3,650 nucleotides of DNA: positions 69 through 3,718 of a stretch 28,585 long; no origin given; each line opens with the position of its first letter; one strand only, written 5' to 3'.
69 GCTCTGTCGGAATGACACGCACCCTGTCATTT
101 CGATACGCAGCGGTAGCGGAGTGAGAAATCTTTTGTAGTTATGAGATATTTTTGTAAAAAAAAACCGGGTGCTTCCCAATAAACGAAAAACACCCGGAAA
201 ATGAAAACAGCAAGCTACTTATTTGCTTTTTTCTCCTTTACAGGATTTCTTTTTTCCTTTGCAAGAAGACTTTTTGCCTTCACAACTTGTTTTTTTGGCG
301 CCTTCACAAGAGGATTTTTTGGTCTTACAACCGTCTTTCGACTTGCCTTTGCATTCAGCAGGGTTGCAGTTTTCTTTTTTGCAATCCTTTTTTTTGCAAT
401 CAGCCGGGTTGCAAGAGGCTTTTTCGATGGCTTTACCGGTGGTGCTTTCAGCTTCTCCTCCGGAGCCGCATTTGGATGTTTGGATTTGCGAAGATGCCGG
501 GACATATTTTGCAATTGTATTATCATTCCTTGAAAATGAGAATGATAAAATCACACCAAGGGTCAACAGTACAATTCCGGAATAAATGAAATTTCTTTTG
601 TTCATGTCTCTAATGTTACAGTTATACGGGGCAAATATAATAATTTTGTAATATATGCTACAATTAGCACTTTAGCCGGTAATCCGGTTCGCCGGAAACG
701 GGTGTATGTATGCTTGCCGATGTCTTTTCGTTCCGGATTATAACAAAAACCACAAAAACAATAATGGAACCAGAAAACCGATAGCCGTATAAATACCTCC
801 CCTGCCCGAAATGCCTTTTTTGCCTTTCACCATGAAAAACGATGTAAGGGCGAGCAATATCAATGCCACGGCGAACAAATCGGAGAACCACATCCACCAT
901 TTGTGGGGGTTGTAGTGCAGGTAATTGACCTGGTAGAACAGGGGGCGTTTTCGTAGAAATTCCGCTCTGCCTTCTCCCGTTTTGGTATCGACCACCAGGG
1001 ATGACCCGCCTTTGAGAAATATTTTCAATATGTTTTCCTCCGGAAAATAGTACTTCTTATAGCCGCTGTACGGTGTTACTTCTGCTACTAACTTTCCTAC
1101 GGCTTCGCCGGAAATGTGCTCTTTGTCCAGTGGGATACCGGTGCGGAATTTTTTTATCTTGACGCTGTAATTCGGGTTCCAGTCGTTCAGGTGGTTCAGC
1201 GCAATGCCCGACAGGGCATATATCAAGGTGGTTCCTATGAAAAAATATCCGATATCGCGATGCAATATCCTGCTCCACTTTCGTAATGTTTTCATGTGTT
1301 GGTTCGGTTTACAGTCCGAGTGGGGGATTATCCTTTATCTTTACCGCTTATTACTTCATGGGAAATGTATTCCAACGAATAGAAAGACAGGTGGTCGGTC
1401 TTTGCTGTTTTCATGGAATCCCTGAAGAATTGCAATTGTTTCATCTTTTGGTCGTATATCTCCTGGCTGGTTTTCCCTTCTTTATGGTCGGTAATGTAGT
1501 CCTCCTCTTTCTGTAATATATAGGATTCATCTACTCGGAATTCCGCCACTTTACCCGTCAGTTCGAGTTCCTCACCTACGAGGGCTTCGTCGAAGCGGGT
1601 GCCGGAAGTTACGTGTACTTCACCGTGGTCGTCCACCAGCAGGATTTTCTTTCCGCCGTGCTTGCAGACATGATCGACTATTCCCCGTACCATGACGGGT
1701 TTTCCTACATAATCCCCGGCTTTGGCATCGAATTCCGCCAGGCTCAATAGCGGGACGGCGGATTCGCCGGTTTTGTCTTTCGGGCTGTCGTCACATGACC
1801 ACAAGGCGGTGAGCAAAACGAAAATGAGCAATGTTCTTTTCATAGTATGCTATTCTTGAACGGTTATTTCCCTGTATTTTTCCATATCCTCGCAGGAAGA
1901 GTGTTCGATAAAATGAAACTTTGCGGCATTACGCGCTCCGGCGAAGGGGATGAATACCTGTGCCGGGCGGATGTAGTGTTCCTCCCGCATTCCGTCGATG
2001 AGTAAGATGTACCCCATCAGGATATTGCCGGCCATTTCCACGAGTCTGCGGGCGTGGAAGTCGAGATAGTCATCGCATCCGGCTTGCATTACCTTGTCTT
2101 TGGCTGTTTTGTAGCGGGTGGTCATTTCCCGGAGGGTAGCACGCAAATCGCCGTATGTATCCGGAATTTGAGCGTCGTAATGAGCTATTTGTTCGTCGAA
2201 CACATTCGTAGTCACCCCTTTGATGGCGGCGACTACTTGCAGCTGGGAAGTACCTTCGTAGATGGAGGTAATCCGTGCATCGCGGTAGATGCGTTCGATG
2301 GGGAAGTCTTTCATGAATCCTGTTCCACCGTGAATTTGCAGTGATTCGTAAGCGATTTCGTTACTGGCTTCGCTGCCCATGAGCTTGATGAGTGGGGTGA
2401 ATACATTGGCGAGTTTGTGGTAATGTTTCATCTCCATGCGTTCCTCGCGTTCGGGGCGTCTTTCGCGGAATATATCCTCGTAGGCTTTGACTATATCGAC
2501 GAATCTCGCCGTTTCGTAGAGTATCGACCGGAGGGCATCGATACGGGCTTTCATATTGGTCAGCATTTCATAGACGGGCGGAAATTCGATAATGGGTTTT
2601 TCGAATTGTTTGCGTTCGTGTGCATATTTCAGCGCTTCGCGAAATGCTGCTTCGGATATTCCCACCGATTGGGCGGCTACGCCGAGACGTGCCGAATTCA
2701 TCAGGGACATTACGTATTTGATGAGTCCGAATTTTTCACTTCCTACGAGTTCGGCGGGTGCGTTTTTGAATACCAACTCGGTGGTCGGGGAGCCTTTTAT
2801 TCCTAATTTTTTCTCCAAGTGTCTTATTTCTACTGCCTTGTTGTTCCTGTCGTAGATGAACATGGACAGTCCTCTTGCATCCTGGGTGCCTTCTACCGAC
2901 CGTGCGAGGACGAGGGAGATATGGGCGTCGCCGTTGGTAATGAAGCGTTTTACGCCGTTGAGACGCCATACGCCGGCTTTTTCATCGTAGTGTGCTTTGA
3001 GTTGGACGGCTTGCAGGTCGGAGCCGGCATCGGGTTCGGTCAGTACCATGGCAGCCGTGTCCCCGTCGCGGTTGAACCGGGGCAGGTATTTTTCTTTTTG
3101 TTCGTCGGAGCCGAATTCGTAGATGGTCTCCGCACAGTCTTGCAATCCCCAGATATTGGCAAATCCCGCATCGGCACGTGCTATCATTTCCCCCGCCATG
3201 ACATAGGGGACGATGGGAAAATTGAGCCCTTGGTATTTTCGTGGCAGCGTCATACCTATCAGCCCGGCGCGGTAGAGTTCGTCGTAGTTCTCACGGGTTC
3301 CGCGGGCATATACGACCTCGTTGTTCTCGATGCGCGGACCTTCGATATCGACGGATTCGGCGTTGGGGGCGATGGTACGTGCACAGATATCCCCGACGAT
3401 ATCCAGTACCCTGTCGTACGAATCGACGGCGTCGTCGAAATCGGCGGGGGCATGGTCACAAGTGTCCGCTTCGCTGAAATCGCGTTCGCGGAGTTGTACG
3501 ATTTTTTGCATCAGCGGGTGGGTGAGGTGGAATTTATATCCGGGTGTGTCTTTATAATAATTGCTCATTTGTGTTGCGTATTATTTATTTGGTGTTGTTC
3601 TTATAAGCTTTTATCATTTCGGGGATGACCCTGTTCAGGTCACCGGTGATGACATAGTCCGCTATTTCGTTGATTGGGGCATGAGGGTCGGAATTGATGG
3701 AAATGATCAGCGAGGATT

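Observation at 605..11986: Shared palindromic operator links the NOR-like cassette with the Cys-rich protein 11 kb away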

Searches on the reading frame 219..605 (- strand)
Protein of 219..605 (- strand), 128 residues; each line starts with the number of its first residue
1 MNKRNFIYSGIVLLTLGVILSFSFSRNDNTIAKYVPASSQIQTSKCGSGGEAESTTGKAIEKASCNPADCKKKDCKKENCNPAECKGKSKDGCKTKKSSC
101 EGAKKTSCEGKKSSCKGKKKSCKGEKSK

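Call 6: search_protein_families(library=pfam, proteins=[window:219-605:-], max_evalue=0.01)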
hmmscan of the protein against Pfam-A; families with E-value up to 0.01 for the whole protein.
window:219-605:- (128 aa): 0 families

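Call 7: search_protein_families(library=ncbifam, proteins=[window:219-605:-], max_evalue=0.01)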
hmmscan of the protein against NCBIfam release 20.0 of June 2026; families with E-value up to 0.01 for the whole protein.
window:219-605:- (128 aa): 0 families

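Call 16: find_encoding_contigs(protein=window:219-605:-, flank=10000, max_places=6)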
Protein window:219-605:- (128 aa): 3 contigs read that carry it; 2 places shown.
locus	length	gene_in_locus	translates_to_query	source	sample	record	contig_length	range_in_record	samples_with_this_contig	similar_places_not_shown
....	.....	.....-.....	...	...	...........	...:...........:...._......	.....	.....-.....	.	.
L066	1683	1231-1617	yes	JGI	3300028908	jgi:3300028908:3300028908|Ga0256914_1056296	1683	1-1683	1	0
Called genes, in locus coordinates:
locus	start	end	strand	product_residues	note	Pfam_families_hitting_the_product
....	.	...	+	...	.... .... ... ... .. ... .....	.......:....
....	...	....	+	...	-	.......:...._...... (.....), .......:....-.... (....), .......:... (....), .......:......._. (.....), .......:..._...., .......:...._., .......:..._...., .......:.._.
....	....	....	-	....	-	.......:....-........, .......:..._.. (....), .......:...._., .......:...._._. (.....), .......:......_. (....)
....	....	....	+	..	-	-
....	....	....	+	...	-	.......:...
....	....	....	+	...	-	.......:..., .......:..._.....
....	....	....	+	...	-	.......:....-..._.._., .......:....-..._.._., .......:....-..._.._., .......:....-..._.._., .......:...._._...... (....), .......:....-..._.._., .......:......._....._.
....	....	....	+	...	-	-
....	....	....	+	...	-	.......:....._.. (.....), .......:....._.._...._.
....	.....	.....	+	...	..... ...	-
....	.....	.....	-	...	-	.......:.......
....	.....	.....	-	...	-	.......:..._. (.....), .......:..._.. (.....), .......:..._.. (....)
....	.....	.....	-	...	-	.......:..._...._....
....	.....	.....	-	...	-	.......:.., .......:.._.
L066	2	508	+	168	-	?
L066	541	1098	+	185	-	PF03929:PepSY_TM (faint), PF16357:PepSY_TM_like_2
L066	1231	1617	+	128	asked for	-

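Call 38: find_homologous_proteins(query=window:219-605:-, max_evalue=0.001)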
Query window:219-605:- (128 aa): 1 proteins with E <= 0.001 among 13 candidates.
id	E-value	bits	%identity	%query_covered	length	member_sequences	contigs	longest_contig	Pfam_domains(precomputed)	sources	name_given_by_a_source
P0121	3.4e-73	262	100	100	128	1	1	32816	-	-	-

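Call 83: search_protein_representatives(protein=window:219-605:-)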
Query: 128 residues. Proteins with E-value up to 0.001 (for the whole library): 2; up to 1e-10: 1; up to 1e-30: 1. The best 2 are listed.
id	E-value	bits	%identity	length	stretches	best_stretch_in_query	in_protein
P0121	1.1e-73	261.5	100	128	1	1-128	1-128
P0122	1.9e-09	54.1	45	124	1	5-120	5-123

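Call 85: list_cluster_members(proteins=[P0122])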
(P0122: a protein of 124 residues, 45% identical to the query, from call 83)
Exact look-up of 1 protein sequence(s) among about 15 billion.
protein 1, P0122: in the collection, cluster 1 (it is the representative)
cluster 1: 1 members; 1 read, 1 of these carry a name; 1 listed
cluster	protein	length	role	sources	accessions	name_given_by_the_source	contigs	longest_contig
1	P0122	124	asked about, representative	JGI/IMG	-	hypothetical protein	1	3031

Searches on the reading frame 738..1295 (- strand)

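Call 6: search_protein_families(library=pfam, proteins=[window:738-1295:-], max_evalue=0.01)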
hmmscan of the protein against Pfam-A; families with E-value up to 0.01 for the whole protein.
window:738-1295:- (185 aa): 2 families
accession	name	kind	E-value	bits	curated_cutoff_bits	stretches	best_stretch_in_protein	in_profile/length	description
PF16357.10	PepSY_TM_like_2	-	2.8e-11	44.2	27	1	17-181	16-192/197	Putative PepSY_TM-like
PF03929.21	PepSY_TM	-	1.6e-05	25.3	28.8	1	98-159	96-159/295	PepSY-associated TM region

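Call 7: search_protein_families(library=ncbifam, proteins=[window:738-1295:-], max_evalue=0.01)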
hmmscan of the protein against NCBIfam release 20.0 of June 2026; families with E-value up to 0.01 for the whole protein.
window:738-1295:- (185 aa): 0 families

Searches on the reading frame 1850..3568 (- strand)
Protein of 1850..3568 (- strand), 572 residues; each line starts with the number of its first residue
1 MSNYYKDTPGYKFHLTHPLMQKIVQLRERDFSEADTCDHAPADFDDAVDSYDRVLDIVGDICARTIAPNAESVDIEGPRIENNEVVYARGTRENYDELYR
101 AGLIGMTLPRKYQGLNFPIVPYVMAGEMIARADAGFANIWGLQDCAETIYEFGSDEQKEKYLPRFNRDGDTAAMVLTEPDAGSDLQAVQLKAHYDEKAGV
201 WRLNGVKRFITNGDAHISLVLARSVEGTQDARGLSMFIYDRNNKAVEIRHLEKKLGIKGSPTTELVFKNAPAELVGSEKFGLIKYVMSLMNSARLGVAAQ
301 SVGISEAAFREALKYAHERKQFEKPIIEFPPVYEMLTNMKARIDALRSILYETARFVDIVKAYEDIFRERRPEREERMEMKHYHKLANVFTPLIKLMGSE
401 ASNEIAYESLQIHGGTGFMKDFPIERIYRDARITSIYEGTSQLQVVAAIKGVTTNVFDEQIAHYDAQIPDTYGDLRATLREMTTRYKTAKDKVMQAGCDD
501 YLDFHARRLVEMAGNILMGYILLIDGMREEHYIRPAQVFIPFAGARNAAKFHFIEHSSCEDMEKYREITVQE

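Call 56: find_related_loci(query=window:1850-3568:-, collection=genome_contigs, flank=5000)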
Query window:1850-3568:- (572 aa) in genome_contigs; peptide patterns used: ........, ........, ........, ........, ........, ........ (x = any residue, [..] = any of these).
337 stretches matched a pattern; 322 encode a relative of the query (tblastn E <= 1e-3); the best 80 are kept; 80 distinct loci.
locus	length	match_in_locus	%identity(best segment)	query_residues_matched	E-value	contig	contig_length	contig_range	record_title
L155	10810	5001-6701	74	1-567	0e+0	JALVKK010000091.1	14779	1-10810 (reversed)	MAG: Flavobacteriales bacterium isolate A1_metabat2_scaf2bin.149 A1_NODE_1639_length_14779_cov_31.704887, whole genome s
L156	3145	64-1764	74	1-567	0e+0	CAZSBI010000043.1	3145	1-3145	MAG TPA_asm: uncultured Flavobacteriaceae bacterium isolate binchicken_co219_306 genome assembly, contig: k141_1308217,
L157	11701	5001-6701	73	1-567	0e+0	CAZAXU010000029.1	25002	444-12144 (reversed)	MAG TPA_asm: uncultured Flavobacteriaceae bacterium isolate binchicken_co67_122 genome assembly, contig: NODE_1949_lengt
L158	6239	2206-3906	72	1-567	0e+0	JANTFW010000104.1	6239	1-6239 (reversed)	MAG: Flavobacteriaceae bacterium isolate bin10020 c_000000014977, whole genome shotgun sequence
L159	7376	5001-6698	71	1-566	0e+0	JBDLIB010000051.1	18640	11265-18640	MAG: Bacteroidota bacterium isolate MAG010 MAG010_51, whole genome shotgun sequence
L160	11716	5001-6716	69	1-572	0e+0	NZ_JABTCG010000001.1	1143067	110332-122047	Maribacter arenosus strain CAU 1321 contig1, whole genome shotgun sequence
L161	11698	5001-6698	70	1-566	0e+0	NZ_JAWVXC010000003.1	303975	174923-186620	MAG: Lutibacter sp. isolate HN12.bin.11 k141_159330_length_303975_cov_144.5368, whole genome shotgun sequence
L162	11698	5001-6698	70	1-566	0e+0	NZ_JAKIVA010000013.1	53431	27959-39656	MAG: Lutibacter sp. isolate D100SM.bin.4 NODE_278_length_53431_cov_5.486511, whole genome shotgun sequence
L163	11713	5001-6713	69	1-571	0e+0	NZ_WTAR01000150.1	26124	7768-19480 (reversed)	MAG: Lutibacter sp. isolate GLR166 c_000000754029, whole genome shotgun sequence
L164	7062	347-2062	70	1-572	0e+0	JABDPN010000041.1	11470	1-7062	MAG: Flavobacteriaceae bacterium isolate Site_B15 k127_503438, whole genome shotgun sequence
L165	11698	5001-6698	70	1-566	0e+0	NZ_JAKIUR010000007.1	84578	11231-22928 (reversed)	MAG: Lutibacter sp. isolate D100SM.bin.22 NODE_107_length_84578_cov_19.753526, whole genome shotgun sequence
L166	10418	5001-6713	69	1-571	0e+0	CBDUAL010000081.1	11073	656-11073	MAG TPA_asm: uncultured Lutibacter sp. isolate ERR2431951_binner13_Refined_26 genome assembly, contig: ERZ23879989.2210,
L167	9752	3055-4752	70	1-566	0e+0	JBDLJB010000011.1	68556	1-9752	MAG: Bacteroidota bacterium isolate MAG069 MAG069_11, whole genome shotgun sequence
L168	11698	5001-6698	69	1-566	0e+0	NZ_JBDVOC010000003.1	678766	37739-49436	MAG: Eudoraea sp. isolate AQ.07.F.C5_194_4 AQ_07_F_C5_194_4_000000000003, whole genome shotgun sequence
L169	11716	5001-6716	69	1-572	0e+0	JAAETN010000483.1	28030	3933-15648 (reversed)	MAG: Maribacter sp. isolate Vin_8 VinG_CONTIG2157765, whole genome shotgun sequence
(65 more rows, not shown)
